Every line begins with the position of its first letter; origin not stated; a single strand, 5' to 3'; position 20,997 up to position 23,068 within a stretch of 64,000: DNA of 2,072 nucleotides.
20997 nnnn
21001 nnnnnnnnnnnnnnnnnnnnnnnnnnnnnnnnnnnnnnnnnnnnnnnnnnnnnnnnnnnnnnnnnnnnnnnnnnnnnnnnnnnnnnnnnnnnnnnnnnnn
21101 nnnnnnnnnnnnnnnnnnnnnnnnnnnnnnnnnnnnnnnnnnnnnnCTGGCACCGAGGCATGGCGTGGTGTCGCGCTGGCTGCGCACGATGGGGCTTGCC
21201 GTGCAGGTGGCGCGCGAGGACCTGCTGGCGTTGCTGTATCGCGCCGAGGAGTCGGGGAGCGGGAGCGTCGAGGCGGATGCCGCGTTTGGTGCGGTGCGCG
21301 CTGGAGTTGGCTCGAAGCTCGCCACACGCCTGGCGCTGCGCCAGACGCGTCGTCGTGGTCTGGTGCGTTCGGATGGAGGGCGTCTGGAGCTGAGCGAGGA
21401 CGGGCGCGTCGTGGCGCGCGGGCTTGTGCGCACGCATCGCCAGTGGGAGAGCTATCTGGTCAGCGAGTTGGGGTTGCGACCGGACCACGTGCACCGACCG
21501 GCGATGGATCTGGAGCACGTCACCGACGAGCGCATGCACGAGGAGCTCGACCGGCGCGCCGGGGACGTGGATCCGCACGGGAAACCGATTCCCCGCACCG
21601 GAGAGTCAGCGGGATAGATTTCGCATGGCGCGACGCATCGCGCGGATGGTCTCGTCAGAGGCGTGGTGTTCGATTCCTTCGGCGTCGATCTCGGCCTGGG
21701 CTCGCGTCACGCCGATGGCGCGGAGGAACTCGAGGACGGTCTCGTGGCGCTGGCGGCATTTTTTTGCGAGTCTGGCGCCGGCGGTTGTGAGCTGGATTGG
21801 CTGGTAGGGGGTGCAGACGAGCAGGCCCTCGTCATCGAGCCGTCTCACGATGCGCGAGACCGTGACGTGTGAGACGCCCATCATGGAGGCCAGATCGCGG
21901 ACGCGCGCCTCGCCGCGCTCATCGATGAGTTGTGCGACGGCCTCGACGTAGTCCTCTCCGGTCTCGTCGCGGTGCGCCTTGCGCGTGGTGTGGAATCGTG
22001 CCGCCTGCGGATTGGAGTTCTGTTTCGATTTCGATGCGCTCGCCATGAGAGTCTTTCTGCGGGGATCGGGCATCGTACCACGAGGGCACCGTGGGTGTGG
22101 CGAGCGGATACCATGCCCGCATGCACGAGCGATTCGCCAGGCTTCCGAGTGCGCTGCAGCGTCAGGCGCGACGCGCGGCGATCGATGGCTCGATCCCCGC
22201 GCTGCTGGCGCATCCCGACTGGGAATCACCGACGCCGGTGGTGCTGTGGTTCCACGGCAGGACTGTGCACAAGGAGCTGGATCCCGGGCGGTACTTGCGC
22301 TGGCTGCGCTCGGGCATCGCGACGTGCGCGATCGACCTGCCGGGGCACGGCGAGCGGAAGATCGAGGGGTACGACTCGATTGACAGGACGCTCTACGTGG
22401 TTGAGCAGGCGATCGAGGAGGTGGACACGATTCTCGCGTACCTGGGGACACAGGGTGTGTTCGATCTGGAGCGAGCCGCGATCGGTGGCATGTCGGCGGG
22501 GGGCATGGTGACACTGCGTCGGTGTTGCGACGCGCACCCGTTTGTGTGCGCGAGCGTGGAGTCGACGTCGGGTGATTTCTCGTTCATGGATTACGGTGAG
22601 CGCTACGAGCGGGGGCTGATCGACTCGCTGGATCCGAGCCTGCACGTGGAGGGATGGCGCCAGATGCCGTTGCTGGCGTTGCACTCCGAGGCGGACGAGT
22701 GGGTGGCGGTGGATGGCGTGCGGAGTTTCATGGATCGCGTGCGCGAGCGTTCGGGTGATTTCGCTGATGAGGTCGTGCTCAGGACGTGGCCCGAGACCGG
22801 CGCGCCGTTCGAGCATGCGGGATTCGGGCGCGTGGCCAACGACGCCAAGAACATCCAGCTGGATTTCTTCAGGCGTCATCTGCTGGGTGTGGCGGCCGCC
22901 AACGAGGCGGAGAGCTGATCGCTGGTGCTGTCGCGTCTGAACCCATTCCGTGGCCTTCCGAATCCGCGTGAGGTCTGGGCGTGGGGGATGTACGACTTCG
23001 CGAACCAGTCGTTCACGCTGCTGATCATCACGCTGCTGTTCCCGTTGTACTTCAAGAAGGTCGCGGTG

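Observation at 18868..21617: Both permeases of the metal ABC transporter carry C-terminal DtxR-like repressor domains (double YtgC-YtgR-type fusion)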

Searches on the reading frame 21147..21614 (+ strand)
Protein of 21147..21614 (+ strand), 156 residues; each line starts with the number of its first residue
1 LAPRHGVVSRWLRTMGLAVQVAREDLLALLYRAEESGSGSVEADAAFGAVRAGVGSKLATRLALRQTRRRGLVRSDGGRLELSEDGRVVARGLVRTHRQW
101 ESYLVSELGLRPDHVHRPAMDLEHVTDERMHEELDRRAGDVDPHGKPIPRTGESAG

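Call 26: search_solved_structures(query=A3, max_evalue=0.01, show_alignments=3)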
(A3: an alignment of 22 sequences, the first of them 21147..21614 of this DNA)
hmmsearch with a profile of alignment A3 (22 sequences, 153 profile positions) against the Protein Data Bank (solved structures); distinct sequences matched with E-value up to 0.01: 30.
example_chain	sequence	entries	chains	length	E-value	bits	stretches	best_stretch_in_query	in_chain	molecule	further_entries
5zr4_A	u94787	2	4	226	4.5e-25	91.7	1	24-151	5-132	Metal-dependent transcriptional regulator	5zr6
8pvt_A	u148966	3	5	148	1e-18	71.1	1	24-150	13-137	Iron dependent repressor, putative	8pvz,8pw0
7b24_A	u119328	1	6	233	3.4e-17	66.1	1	27-150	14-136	DtxR family iron (Metal) dependent repressor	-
7b25_A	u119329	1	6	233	3.4e-17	66.1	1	27-150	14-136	DtxR family iron (Metal) dependent repressor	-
7b1v_A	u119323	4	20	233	4.6e-17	65.7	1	27-150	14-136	DtxR family iron (Metal) dependent repressor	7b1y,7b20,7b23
1b1b_A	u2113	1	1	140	1.1e-16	64.5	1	27-150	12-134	PROTEIN (IRON DEPENDENT REGULATOR)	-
2isy_A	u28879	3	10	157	1.6e-16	64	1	27-150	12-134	Iron-dependent repressor ideR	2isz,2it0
1fx7_A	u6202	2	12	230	3e-16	63.1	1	27-150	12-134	IRON-DEPENDENT REPRESSOR IDER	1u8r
5cvi_A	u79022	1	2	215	3.5e-16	62.8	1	23-151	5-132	SloR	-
2qqb_A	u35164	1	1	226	4.1e-16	62.6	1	24-150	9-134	Diphtheria toxin repressor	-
2qq9_A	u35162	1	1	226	4.4e-16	62.5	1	26-150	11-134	Diphtheria toxin repressor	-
1g3s_A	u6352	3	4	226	4.7e-16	62.4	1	27-150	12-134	DIPHTHERIA TOXIN REPRESSOR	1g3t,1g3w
1ddn_A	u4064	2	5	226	5.4e-16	62.2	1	27-150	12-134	DIPHTHERIA TOX REPRESSOR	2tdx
3glx_A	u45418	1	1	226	5.5e-16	62.2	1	27-150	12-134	Diphtheria toxin repressor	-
1c0w_A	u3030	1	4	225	5.7e-16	62.1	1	27-150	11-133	DIPHTHERIA TOXIN REPRESSOR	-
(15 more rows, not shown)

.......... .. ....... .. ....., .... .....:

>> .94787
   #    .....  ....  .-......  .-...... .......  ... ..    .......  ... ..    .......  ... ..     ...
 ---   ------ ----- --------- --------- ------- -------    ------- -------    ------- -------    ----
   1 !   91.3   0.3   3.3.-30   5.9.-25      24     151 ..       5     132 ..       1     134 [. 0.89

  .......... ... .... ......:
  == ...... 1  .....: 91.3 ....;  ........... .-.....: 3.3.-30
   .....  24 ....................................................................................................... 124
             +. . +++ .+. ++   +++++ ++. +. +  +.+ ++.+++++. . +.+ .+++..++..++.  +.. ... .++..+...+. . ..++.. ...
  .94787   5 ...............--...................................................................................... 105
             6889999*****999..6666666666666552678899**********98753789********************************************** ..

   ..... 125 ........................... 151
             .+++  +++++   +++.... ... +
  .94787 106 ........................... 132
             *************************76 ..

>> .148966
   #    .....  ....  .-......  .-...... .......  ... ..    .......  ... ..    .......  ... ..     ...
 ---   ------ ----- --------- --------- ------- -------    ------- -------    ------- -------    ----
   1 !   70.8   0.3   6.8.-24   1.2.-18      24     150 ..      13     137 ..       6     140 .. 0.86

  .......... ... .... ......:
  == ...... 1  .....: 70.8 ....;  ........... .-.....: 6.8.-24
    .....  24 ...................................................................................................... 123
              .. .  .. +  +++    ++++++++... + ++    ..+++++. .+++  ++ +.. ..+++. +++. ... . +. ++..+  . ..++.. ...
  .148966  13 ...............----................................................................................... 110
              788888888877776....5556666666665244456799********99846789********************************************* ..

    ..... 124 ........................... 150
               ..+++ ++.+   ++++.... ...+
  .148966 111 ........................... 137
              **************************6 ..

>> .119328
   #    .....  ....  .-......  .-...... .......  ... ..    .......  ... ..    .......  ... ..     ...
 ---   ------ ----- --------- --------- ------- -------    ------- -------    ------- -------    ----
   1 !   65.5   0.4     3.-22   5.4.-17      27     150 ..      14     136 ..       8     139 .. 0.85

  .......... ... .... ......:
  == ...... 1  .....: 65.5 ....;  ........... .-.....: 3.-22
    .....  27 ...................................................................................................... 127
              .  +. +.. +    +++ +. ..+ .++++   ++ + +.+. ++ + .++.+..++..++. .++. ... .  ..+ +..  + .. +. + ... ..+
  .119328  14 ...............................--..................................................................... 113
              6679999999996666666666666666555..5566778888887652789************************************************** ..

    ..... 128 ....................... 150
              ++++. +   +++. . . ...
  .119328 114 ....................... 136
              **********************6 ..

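Call 32: predict_structure(alignment_id=A3)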
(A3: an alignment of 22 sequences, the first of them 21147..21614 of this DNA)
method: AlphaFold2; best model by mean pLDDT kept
length: 156 residues; sequences in the alignment: 22
mean_pLDDT: 82.0   pTM: 0.65
mean pLDDT of the five models: 82.0, 79.5, 75.9, 75.7, 75.3
residues with pLDDT >= 90: 85; 70-90: 28; 50-70: 34; < 50: 9
segments of 3 or more residues with pLDDT < 50: 122-126
pLDDT, mean of each block of 10 residues (from residue 1): 76 93 96 94 95 93 97 97 98 89 79 57 51 64 70 54
secondary structure, 60 per line:
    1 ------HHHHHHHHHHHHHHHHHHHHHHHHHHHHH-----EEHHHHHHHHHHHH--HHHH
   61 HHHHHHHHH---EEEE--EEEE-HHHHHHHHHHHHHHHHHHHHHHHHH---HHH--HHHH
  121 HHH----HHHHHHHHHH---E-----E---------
elements in order: H7-35 H43-54 H57-69 E73-76 E79-82 H84-108 H117-123 H128-137

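Call 38: fold_search(model_id=the predicted structure, library=pdb)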
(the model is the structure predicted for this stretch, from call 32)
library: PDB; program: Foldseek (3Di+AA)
matches with E <= 10: 899; with E <= 0.001: 2
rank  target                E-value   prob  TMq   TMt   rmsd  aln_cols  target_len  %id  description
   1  8pvt_B                5.3e-04  1.00  0.48  0.53   9.6       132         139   32  Manganese-dependent transcriptional repressor DR2539 complexed with cadmium (SAD 7 keV) (released 2024-05-08)
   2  1g3t_A                8.8e-04  1.00  0.51  0.39   9.3       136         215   26  CYS102SER DTXR (released 2001-10-25)
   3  1g3y                  1.2e-03  1.00  0.51  0.39   9.2       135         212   25  ARG80ALA DTXR (released 2001-10-25)
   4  7b24_B                1.5e-03  1.00  0.49  0.35   9.4       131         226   30  DtxR-like iron-dependent regulator IdeR (P39G variant) complexed with cobalt and its consensus DNA-binding sequence (released 2021-03-03)
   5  1bi1                  1.6e-03  1.00  0.49  0.37   9.4       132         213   28  STRUCTURE OF APO-AND HOLO-DIPHTHERIA TOXIN REPRESSOR (released 1999-06-22)
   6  1bi2_B                1.9e-03  1.00  0.51  0.56   9.3       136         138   26  STRUCTURE OF APO-AND HOLO-DIPHTHERIA TOXIN REPRESSOR (released 1999-06-22)
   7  2dtr                  1.9e-03  1.00  0.48  0.37   9.7       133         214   26  STRUCTURE OF DIPHTHERIA TOXIN REPRESSOR (released 1997-08-20)
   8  1fx7_A                2.0e-03  1.00  0.49  0.35   9.5       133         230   31  CRYSTAL STRUCTURE OF THE IRON-DEPENDENT REGULATOR (IDER) FROM MYCOBACTERIUM TUBERCULOSIS (released 2001-03-07)
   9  2it0_A                2.1e-03  1.00  0.49  0.53   9.2       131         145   31  Crystal structure of a two-domain IdeR-DNA complex crystal form II (released 2007-02-13)
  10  8pw0_A                2.1e-03  1.00  0.48  0.54   9.7       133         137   34  Manganese-dependent transcriptional repressor DR2539 complexed with manganese and bound to dr1709 promotor (released 2024-05-08)
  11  7b24_A                2.5e-03  1.00  0.48  0.52   9.5       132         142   30  DtxR-like iron-dependent regulator IdeR (P39G variant) complexed with cobalt and its consensus DNA-binding sequence (released 2021-03-03)
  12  2isy_A                2.6e-03  1.00  0.51  0.54   9.2       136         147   30  Crystal structure of the nickel-activated two-domain iron-dependent regulator (IdeR) (released 2007-02-13)
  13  2qq9                  2.6e-03  1.00  0.51  0.39   9.2       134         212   29  Crystal Structure of DtxR(D6A C102D) Complexed with Nickel(II) (released 2007-10-30)
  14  8pvz_B                2.6e-03  1.00  0.48  0.53   9.6       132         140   32  Manganese-dependent transcriptional repressor DR2539 complexed with cadmium (released 2024-05-08)
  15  2it0_C                2.8e-03  1.00  0.49  0.55   9.4       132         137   31  Crystal structure of a two-domain IdeR-DNA complex crystal form II (released 2007-02-13)
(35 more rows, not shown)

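Call 68: search_protein_representatives(alignment_id=A3)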
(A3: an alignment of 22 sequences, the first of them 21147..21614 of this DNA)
Query: 22 sequences, 153 profile positions. Proteins with E-value up to 0.001 (for the whole library): 6154; up to 1e-10: 3089; up to 1e-30: 172. The best 150 are listed.
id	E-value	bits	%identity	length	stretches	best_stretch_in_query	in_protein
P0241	1.6e-52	193.8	-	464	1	2-151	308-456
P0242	4.0e-48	179.6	-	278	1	1-151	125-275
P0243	1.1e-45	171.6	-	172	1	2-150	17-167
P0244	2.2e-45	170.7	-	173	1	2-151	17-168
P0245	5.8e-45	169.3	-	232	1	2-151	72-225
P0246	1.2e-44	168.3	-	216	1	1-152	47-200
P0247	5.7e-44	166.1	-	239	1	1-150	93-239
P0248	8.6e-44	165.5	-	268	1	2-150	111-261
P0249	1.6e-43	164.6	-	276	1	1-152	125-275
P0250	1.8e-43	164.5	-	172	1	1-150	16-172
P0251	2.5e-43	164.0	-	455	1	1-150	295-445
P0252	2.8e-43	163.9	-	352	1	2-151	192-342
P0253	3.9e-43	163.4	-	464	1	2-152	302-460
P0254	8.9e-43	162.2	-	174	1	2-151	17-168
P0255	7.1e-42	159.3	-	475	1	1-152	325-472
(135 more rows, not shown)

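Call 77: search_protein_families(library=pfam, alignment_id=A3, max_evalue=0.1)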
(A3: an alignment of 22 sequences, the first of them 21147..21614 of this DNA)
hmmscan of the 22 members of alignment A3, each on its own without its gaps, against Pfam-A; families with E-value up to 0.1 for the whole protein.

A. member 1, window:21147-21614:+ (156 aa): 1 family
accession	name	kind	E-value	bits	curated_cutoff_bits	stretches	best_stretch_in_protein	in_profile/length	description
PF02742.21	Fe_dep_repr_C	-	8.4e-18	64.6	27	1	84-150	2-70/70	Iron dependent repressor, metal binding and dimerisation domain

B. families by the number of members that match (of 22 scanned): 8 families
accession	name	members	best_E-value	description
PF02742.21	Fe_dep_repr_C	22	3.7e-24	Iron dependent repressor, metal binding and dimerisation domain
PF06969.22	HemN_C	2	0.00033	HemN C-terminal domain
PF03466.25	LysR_substrate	1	0.0058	LysR substrate binding domain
PF18918.5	DUF5669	1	0.024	Family of unknown function (DUF5669)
PF01182.26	Glucosamine_iso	1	0.029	Glucosamine-6-phosphate isomerases/6-phosphogluconolactonase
PF20008.5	DUF6429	1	0.046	Domain of unknown function (DUF6429)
PF09821.14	AAA_assoc_C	1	0.051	C-terminal AAA-associated domain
PF23234.1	WH4_Lhr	1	0.057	Large helicase-related protein, winged-helix domain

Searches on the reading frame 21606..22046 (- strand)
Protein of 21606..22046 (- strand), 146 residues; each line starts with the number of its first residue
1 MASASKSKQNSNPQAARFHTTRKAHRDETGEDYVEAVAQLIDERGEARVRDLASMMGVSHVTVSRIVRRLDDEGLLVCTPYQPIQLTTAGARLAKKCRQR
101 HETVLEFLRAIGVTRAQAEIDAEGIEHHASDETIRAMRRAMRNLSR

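Call 3: search_protein_families(library=pfam, proteins=[window:21606-22046:-], max_evalue=1)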
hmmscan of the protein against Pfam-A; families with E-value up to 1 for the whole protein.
window:21606-22046:- (146 aa): 28 families (the best 25 are shown)
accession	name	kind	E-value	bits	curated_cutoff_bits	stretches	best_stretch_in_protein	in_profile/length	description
PF02742.21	Fe_dep_repr_C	-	6.9e-12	45.6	27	1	87-144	1-59/70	Iron dependent repressor, metal binding and dimerisation domain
PF01325.25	Fe_dep_repress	-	1.1e-10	42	26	1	29-82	5-58/60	Iron dependent repressor, N-terminal DNA binding domain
PF25213.1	HVO_A0261_N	-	9.6e-07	29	35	1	45-104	23-81/86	HVO_A0261 N-terminal domain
PF01047.28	MarR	-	1.4e-06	28.5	24.6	1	40-76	11-47/59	MarR family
PF13545.12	HTH_Crp_2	-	1.7e-06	28.4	27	1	50-77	26-53/70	Crp-like helix-turn-helix domain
PF12802.13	MarR_2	-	3.8e-06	27.4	27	1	41-77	14-51/61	MarR family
PF13384.12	HTH_23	-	0.00021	21.5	24.6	1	37-75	10-46/50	Homeodomain-like domain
PF01978.25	TrmB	-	0.00071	19.8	25.6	1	40-76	17-52/68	Sugar-specific transcriptional regulator TrmB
PF00392.27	GntR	-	0.00093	19.3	27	1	48-78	26-56/64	Bacterial regulatory proteins, gntR family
PF02082.26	Rrf2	-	0.0012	19.5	30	1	34-143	9-112/132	Iron-dependent Transcriptional regulator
PF13551.12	HTH_29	-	0.002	18.6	28.1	1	44-75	10-41/64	Winged helix-turn helix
PF24034.1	DUF7343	-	0.0024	18.1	27.6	1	36-75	7-47/62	Domain of unknown function (DUF7343)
PF13412.12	HTH_24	-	0.0028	17.6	21.9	1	40-76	11-47/48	Winged helix-turn-helix DNA-binding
PF08220.18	HTH_DeoR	-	0.0054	16.9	21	1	36-76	4-44/57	DeoR-like helix-turn-helix domain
PF13518.12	HTH_28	-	0.0055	17.2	25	1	37-75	5-41/52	Helix-turn-helix domain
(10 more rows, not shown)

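Call 4: search_protein_families(library=ncbifam, proteins=[window:21606-22046:-], max_evalue=1)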
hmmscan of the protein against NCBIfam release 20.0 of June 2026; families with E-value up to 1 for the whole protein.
window:21606-22046:- (146 aa): 28 families (the best 25 are shown)
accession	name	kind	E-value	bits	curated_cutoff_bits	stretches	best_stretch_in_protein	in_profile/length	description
NF008273.0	PRK11050.1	equivalog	1.8e-48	164.1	153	1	6-143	14-151/156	manganese-binding transcriptional regulator MntR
NF003025.0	PRK03902.1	equivalog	2.7e-26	92.3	138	1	30-139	6-115/142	transcriptional regulator MntR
NF047407.1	TransRegMntRTherm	equivalog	1.9e-08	34.2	350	1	27-132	7-119/227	manganese-dependent transcriptional regulator MntR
TIGR01884.1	cas_HTH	subfamily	2.4e-06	27.1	60.2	1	34-78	145-188/202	CRISPR-associated CARF protein Csa3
NF041397.1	TranRegGlpR_Halo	equivalog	6.5e-05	22.7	300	1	36-130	9-100/253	HTH-type transcriptional regulator GlpR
NF040890.1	trans_reg_YgbI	equivalog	7.6e-05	22.3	400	1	36-98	9-67/253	DNA-binding transcriptional repressor YgbI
NF053665.1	TransRegDtxRActin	equivalog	0.00019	21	290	1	29-135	7-114/233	iron-dependent transcriptional repressor DtxR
NF033577.2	transpos_IS481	equivalog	0.0003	20.4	224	1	44-137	11-101/284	IS481 family transposase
NF033788.1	HTH_metalloreg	subfamily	0.0011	18.7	55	1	38-76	17-55/77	metalloregulator ArsR/SmtB family transcription factor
NF040755.1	AgaR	equivalog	0.0012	18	260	1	35-78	9-52/256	transcriptional repressor AgaR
NF033545.0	transpos_IS630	equivalog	0.0031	17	100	1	38-134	5-101/299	IS630 family transposase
NF041396.1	TranRegLrp_Halo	equivalog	0.0037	17.2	190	1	37-83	11-54/149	HTH-type transcriptional regulator Lrp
NF007316.0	PRK09802.1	equivalog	0.0044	16.3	351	1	32-77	17-62/269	DeoR family transcriptional regulator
NF040939.2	trans_reg_lrs14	equivalog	0.0048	16.9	90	1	34-76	24-66/103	Lrs14 family HTH-type transcriptional regulator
NF053609.1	Sul12a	equivalog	0.0063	16.7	150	1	37-103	10-79/103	Sul12a family chromatin-organizing protein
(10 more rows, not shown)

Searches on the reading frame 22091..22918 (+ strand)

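Call 53: search_protein_families(library=pfam, proteins=[window:22091-22918:+], max_evalue=0.001)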
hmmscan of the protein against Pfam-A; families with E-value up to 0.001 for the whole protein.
window:22091-22918:+ (275 aa): 3 families
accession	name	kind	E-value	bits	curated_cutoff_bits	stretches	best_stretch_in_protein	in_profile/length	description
PF12697.13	Abhydrolase_6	-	8.6e-08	33.5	26.3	1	72-239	24-168/217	Alpha/beta hydrolase family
PF00326.27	Peptidase_S9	-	2.9e-07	30.6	22.6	1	71-262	9-208/213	Prolyl oligopeptidase family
PF12146.15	Hydrolase_4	-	4.1e-07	30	27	1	46-152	2-101/239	Serine aminopeptidase, S33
